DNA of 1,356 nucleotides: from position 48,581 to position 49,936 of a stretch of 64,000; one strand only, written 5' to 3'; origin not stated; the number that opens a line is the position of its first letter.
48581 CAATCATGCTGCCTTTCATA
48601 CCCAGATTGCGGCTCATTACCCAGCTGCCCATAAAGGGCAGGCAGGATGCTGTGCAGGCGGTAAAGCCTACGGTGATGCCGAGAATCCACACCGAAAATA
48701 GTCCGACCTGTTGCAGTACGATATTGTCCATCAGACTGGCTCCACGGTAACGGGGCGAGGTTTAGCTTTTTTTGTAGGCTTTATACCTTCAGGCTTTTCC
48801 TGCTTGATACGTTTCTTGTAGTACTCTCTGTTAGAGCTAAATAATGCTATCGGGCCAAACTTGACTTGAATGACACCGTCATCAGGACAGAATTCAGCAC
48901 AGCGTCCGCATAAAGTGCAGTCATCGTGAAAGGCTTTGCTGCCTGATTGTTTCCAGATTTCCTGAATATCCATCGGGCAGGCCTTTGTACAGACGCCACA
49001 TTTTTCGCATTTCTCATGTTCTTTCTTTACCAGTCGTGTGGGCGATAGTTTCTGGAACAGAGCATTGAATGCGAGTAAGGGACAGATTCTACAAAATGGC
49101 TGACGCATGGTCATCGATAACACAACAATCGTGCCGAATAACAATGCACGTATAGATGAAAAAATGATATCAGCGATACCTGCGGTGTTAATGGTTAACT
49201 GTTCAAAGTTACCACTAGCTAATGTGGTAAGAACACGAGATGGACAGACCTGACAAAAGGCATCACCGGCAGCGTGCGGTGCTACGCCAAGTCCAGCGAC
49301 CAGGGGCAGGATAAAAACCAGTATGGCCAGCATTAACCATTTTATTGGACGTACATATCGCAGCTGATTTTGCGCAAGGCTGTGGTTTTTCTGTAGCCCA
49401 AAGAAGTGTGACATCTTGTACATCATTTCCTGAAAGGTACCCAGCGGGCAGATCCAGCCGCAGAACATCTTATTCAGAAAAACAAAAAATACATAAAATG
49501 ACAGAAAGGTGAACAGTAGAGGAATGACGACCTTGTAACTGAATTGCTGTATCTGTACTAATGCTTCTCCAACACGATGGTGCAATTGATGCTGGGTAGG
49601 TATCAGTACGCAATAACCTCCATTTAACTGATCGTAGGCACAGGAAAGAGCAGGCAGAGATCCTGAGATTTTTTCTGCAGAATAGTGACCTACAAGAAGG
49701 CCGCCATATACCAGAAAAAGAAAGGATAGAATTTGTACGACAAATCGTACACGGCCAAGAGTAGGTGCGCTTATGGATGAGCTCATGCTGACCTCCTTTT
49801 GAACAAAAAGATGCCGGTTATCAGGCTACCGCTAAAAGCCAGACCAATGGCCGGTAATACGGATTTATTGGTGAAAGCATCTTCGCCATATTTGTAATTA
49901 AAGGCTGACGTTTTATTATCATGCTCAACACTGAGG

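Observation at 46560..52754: Candidate undescribed reductive uptake system: TBDR + His-rich anchored protein + polyferredoxin + CcdA-like protein + private ExbBD-TonB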

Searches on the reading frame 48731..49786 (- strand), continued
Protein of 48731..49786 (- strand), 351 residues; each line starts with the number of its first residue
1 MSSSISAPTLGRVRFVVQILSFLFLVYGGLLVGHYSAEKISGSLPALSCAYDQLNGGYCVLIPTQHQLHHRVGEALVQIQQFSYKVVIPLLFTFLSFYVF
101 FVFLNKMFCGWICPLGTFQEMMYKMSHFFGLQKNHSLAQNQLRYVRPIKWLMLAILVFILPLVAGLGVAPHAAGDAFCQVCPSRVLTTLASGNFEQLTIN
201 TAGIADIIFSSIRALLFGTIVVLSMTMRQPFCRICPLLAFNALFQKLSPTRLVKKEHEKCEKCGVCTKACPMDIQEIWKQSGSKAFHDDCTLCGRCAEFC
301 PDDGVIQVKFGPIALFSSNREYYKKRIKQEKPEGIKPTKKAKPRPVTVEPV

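Call 72: list_cluster_members(proteins=[P0001, P0121, P0146, P0007])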
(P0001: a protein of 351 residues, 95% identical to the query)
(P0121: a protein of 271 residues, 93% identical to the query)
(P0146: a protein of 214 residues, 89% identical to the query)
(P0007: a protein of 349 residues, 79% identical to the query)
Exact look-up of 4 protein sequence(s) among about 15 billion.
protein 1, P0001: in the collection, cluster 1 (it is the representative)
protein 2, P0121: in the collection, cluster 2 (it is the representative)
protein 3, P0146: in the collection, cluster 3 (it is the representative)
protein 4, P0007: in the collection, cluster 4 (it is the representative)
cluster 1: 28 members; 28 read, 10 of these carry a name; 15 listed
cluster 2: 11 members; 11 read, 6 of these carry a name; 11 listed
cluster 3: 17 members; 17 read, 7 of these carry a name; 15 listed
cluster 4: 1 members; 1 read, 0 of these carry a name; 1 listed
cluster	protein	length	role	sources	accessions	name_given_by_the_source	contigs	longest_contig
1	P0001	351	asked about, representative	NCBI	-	-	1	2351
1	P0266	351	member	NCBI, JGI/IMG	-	-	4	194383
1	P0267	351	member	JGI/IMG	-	ferredoxin-type protein NapH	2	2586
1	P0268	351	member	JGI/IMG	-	ferredoxin-type protein NapH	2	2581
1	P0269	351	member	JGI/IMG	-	ferredoxin-type protein NapH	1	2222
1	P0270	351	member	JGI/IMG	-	ferredoxin-type protein NapH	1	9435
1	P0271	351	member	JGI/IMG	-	ferredoxin-type protein NapH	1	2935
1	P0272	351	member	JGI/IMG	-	ferredoxin-type protein NapH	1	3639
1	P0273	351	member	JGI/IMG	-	ferredoxin-type protein NapH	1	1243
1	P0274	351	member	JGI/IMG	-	ferredoxin-type protein NapH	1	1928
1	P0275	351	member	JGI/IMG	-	ferredoxin-type protein NapH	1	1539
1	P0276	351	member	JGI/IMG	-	ferredoxin-type protein NapH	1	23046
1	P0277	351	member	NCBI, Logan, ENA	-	-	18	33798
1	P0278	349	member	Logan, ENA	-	-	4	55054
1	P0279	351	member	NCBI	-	-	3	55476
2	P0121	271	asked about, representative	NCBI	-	-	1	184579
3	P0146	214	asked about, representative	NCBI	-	-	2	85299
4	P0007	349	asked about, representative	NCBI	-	-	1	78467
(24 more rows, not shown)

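Call 75: predict_structure(alignment_id=A1)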
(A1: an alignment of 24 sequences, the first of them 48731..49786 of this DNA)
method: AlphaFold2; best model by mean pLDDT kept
length: 351 residues; sequences in the alignment: 24
mean_pLDDT: 50.0   pTM: 0.26
mean pLDDT of the five models: 50.0, 47.3, 47.3, 46.9, 44.9
residues with pLDDT >= 90: 0; 70-90: 22; 50-70: 136; < 50: 193
segments of 3 or more residues with pLDDT < 50: 27-71, 104-117, 165-203, 223-248, 260-300, 332-335, 340-347
pLDDT, mean of each block of 10 residues (from residue 1): 65 80 54 43 35 34 42 50 57 64 45 44 68 59 68 64 47 34 40 41 49 56 41 34 47 53 40 41 39 38 59 65 59 49 46 53
secondary structure, 60 per line:
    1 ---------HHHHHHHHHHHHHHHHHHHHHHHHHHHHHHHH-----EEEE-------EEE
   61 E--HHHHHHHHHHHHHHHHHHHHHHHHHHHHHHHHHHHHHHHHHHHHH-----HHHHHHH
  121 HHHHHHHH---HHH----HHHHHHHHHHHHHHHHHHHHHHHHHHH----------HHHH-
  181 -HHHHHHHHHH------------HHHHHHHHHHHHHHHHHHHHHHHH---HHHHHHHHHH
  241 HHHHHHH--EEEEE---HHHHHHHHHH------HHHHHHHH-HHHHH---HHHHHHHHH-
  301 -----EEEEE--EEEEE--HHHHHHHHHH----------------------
elements in order: H10-41 E47-50 E58-61 H64-108 H114-128 H139-165 H176-179 H182-191 H204-227 H231-247 E250-254 H258-267 H274-281 H283-287 H291-299 E306-310 E313-317 H320-329

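Call 80: search_protein_families(library=pfam, alignment_id=A4, max_evalue=0.00001)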
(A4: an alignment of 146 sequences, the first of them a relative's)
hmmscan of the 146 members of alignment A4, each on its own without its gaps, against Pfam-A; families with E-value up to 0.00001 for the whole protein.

A. member 1, L001:6520-6951:- (143 aa): 0 families

B. families by the number of members that match (of 146 scanned): 117 families (the first 25 are shown)
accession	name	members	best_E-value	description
PF00593.30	TonB_dep_Rec_b-barrel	8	1.6e-58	TonB dependent receptor-like, beta-barrel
PF02472.21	ExbD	6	1e-31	Biopolymer transport protein ExbD/TolR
PF07715.20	Plug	6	1.9e-23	TonB-dependent Receptor Plug Domain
PF03544.19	TonB_C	6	5.4e-20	Gram-negative bacterial TonB protein C-terminal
PF16576.10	HlyD_D23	4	8.4e-27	Barrel-sandwich domain of CusB or HlyD membrane-fusion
PF13649.12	Methyltransf_25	4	2.5e-19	Methyltransferase domain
PF13437.12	HlyD_3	4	1.3e-16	HlyD family secretion protein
PF00563.25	EAL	3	5.8e-76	EAL domain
PF05573.18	NosL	3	3.3e-32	NosL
PF08241.18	Methyltransf_11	3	5.3e-22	Methyltransferase domain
PF02518.31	HATPase_c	3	2.5e-20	Histidine kinase-, DNA gyrase B-, and HSP90-like ATPase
PF08242.18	Methyltransf_12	3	1.1e-19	Methyltransferase domain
PF14905.12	OMP_b-brl_3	3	1.5e-15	Outer membrane protein beta-barrel family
PF13847.12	Methyltransf_31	3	1.4e-14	Methyltransferase domain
PF03588.20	Leu_Phe_trans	2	8.6e-77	Leucyl/phenylalanyl-tRNA protein transferase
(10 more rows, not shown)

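Call 95: find_encoding_contigs(protein=P0009, flank=10000, max_places=1)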
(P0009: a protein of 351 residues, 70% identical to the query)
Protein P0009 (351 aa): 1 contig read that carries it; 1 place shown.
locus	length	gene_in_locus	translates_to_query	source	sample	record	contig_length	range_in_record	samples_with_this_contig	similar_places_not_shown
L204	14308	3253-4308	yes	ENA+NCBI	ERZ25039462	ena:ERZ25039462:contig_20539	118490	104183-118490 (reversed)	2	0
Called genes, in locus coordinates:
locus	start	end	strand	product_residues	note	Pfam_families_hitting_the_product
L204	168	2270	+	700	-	PF07715:Plug, PF00593:TonB_dep_Rec_b-barrel, PF14905:OMP_b-brl_3 (weak)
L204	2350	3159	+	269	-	PF10670:DUF4198 (weak)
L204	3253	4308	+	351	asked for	PF12801:Fer4_5, PF00037:Fer4 (faint), PF13237:Fer4_10 (weak), PF12838:Fer4_7 (weak), PF13187:Fer4_9 (weak), PF14697:Fer4_21 (weak)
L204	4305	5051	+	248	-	PF13386:DsbD_2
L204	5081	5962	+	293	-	PF01618:MotA_ExbB, PF02472:ExbD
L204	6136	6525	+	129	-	PF13103:TonB_2, PF03544:TonB_C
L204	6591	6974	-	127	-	-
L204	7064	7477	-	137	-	PF14306:PUA_2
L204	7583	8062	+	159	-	PF00126:HTH_1, PF03466:LysR_substrate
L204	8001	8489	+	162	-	PF03466:LysR_substrate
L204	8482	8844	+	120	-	-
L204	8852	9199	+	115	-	-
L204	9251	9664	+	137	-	PF03692:CxxCxxCC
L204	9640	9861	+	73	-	PF01479:S4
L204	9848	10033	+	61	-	PF28601:HSP15_C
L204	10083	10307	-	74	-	-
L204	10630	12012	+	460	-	PF05170:AsmA, PF05359:DUF748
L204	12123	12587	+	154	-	PF13116:YhdP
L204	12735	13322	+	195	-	PF04231:Endonuclease_1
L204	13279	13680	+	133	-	PF04231:Endonuclease_1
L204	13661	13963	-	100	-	-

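Call 96: find_encoding_contigs(protein=P0068, flank=10000, max_places=1)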
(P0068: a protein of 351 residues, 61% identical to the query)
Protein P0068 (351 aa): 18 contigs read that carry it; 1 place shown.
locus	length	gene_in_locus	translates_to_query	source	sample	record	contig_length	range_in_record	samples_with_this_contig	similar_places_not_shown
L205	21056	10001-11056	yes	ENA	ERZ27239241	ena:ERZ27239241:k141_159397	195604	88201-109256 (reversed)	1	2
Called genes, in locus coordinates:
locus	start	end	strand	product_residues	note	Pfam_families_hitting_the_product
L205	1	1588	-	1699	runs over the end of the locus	PF01339:CheB_methylest, PF03705:CheR_N, PF01739:CheR, PF00989:PAS, PF13426:PAS_9, PF01590:GAF, PF13185:GAF_2, PF00989:PAS, +7 more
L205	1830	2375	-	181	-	PF00072:Response_reg, PF02954:HTH_8, PF13556:HTH_30 (weak)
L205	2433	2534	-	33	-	PF08173:YbgT_YccB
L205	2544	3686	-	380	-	PF02322:Cyt_bd_oxida_II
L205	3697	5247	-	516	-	PF01654:Cyt_bd_oxida_I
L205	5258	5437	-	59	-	PF28236:CydP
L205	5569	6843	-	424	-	PF25323:6TM_PilS (weak), PF00512:HisKA (weak), PF02518:HATPase_c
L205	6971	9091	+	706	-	PF07715:Plug, PF00593:TonB_dep_Rec_b-barrel, PF14905:OMP_b-brl_3 (faint)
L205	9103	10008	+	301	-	PF10670:DUF4198 (weak)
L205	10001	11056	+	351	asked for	PF12801:Fer4_5, PF00037:Fer4 (faint), PF14697:Fer4_21 (faint), PF12837:Fer4_6 (faint), PF13534:Fer4_17 (faint), PF13187:Fer4_9, PF13237:Fer4_10 (weak), PF12838:Fer4_7 (weak)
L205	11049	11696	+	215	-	PF02683:DsbD_TM (faint), PF13386:DsbD_2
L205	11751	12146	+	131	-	-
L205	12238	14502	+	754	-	PF07715:Plug, PF00593:TonB_dep_Rec_b-barrel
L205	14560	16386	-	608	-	PF00270:DEAD, PF00271:Helicase_C, PF16124:RecQ_Zn_bind, PF09382:RQC, PF00570:HRDC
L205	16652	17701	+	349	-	PF12281:NTP_transf_8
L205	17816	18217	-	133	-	PF10861:DUF2784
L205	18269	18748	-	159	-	PF00565:SNase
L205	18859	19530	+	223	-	PF13505:OMP_b-brl, PF01389:OmpA_membrane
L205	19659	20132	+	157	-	-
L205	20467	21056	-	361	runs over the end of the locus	PF01926:MMR_HSR1, PF02421:FeoB_N, PF06071:YchF-GTPase_C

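Call 97: find_encoding_contigs(protein=P0039, flank=10000, max_places=1)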
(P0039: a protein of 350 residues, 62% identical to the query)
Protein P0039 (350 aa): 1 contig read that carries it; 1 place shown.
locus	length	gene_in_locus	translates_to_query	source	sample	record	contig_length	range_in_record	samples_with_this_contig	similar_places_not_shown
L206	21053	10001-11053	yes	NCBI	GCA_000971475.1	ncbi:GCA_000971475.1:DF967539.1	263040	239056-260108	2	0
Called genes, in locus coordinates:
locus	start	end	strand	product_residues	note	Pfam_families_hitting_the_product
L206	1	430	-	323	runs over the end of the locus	PF00158:Sigma54_activat, PF14532:Sigma54_activ_2, PF01078:Mg_chelatase (faint), PF07728:AAA_5, PF25601:AAA_lid_14, PF02954:HTH_8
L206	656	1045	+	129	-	PF11162:DUF2946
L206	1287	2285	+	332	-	PF13557:Phenol_MetA_deg (weak)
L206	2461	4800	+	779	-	PF07715:Plug, PF00593:TonB_dep_Rec_b-barrel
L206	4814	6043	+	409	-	PF24316:Tli3 (faint), PF13088:BNR_2 (weak), PF02012:BNR (faint)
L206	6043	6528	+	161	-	-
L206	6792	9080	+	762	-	PF07715:Plug, PF00593:TonB_dep_Rec_b-barrel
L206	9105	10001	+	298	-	-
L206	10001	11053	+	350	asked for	PF12801:Fer4_5, PF00037:Fer4 (faint), PF13237:Fer4_10, PF14697:Fer4_21 (weak), PF12838:Fer4_7 (weak), PF13187:Fer4_9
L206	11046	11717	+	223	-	PF13386:DsbD_2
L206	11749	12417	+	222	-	PF03544:TonB_C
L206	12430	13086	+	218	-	PF01618:MotA_ExbB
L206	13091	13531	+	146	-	PF02472:ExbD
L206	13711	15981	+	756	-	PF07715:Plug, PF00593:TonB_dep_Rec_b-barrel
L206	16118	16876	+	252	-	PF03544:TonB_C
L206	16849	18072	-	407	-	PF03562:MltA, PF06725:3D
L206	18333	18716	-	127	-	PF04379:DUF525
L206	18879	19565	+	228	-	PF00834:Ribul_P_3_epim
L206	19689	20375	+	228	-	PF00702:Hydrolase, PF12710:HAD, PF13344:Hydrolase_6 (faint), PF13419:HAD_2, PF13242:Hydrolase_like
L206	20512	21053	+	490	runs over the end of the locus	PF04715:, PF00425:Chorismate_bind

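Call 98: find_encoding_contigs(protein=P0007, flank=10000, max_places=1)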
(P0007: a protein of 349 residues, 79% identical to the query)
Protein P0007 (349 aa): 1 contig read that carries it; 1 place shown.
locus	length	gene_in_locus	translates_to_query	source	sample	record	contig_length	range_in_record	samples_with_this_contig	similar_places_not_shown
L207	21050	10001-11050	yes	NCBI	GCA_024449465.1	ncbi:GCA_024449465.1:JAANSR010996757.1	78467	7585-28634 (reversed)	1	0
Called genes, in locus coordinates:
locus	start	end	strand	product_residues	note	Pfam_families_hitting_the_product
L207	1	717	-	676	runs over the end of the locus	PF04879:Molybdop_Fe4S4 (weak), PF00384:Molybdopterin, PF01568:Molydop_binding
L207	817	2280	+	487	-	PF00392:GntR, PF00155:Aminotran_1_2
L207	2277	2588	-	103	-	-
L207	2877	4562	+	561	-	-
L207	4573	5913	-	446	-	PF07992:Pyr_redox_2, PF21706:FCSD_central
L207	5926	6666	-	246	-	PF13442:Cytochrome_CBB3, PF00034:Cytochrom_C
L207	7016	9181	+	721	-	PF07715:Plug, PF00593:TonB_dep_Rec_b-barrel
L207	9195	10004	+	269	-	-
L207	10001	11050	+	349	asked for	PF12801:Fer4_5, PF00037:Fer4 (faint), PF14697:Fer4_21 (faint), PF12837:Fer4_6 (faint), PF13534:Fer4_17 (faint), PF13237:Fer4_10, PF12838:Fer4_7 (weak), PF13187:Fer4_9 (weak)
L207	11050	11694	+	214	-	PF02683:DsbD_TM (weak), PF13386:DsbD_2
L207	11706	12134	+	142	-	PF01618:MotA_ExbB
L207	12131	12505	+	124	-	PF02472:ExbD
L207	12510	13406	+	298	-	-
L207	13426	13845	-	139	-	-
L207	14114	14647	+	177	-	PF04542:Sigma70_r2, PF22029:PhyR_sigma2, PF07638:Sigma70_ECF (weak), PF08281:Sigma70_r4_2, PF04545:Sigma70_r4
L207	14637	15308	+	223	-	-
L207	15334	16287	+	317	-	-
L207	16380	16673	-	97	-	PF05402:PqqD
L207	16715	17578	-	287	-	-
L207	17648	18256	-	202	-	-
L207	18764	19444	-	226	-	PF13545:HTH_Crp_2, PF00325:Crp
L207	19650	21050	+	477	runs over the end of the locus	PF00115:COX1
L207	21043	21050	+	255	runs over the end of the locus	PF02433:FixO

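Call 99: find_encoding_contigs(protein=P0011, flank=10000, max_places=1)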
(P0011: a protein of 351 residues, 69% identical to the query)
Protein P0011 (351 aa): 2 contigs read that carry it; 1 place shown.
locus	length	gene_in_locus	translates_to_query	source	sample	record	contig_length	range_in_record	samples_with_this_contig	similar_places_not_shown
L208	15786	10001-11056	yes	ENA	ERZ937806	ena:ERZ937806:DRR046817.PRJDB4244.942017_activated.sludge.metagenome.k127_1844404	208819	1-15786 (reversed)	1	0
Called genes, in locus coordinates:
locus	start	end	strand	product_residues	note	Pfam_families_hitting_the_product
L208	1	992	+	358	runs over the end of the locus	PF00356:LacI, PF00532:Peripla_BP_1, PF13407:Peripla_BP_4, PF13377:Peripla_BP_3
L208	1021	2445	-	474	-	PF00072:Response_reg, PF00158:Sigma54_activat, PF14532:Sigma54_activ_2, PF07728:AAA_5 (weak), PF25601:AAA_lid_14, PF02954:HTH_8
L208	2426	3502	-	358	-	PF00989:PAS (weak), PF08448:PAS_4 (weak), PF00512:HisKA, PF02518:HATPase_c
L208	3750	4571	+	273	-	PF01464:SLT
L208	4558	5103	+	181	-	PF02283:CobU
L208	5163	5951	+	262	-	PF12833:HTH_18, PF00165:HTH_AraC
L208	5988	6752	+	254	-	PF07366:SnoaL (faint), PF12680:SnoaL_2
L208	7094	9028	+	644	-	PF07715:Plug, PF00593:TonB_dep_Rec_b-barrel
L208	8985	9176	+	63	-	-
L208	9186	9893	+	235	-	-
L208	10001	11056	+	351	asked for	PF12801:Fer4_5, PF00037:Fer4 (faint), PF13237:Fer4_10, PF14697:Fer4_21 (weak), PF12800:Fer4_4 (faint), PF12837:Fer4_6 (faint), PF12838:Fer4_7 (weak), PF13187:Fer4_9 (weak)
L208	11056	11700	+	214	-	PF13386:DsbD_2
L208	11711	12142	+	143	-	PF01618:MotA_ExbB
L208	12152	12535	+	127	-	PF02472:ExbD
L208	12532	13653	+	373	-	-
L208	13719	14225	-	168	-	PF07929:PRiA4_ORF3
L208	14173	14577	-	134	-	PF01850:PIN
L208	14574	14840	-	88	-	PF07704:PSK_trans_fac (weak)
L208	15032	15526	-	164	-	PF11842:DUF3362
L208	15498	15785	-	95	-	?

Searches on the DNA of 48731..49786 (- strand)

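Call 92: search_rna_families(sources=[L001, L005, L010, L023, L028, L054, L077], threshold=gathering)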
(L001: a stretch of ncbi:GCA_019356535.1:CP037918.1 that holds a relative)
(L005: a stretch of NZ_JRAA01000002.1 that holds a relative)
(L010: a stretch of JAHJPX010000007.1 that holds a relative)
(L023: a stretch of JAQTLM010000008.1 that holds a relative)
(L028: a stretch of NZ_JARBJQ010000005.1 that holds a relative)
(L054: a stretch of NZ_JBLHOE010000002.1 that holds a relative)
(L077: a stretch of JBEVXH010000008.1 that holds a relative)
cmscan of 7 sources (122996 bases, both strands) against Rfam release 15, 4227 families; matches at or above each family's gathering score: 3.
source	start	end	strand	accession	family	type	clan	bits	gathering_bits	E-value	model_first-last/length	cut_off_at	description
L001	14554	14627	+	RF00005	tRNA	Gene; tRNA;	CL00001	71.5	29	2.3e-13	1-71/71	no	tRNA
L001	14297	14370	+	RF00005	tRNA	Gene; tRNA;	CL00001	70.2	29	5.4e-13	1-71/71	no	tRNA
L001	14687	14759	+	RF00005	tRNA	Gene; tRNA;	CL00001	66.4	29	6e-12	1-71/71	no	tRNA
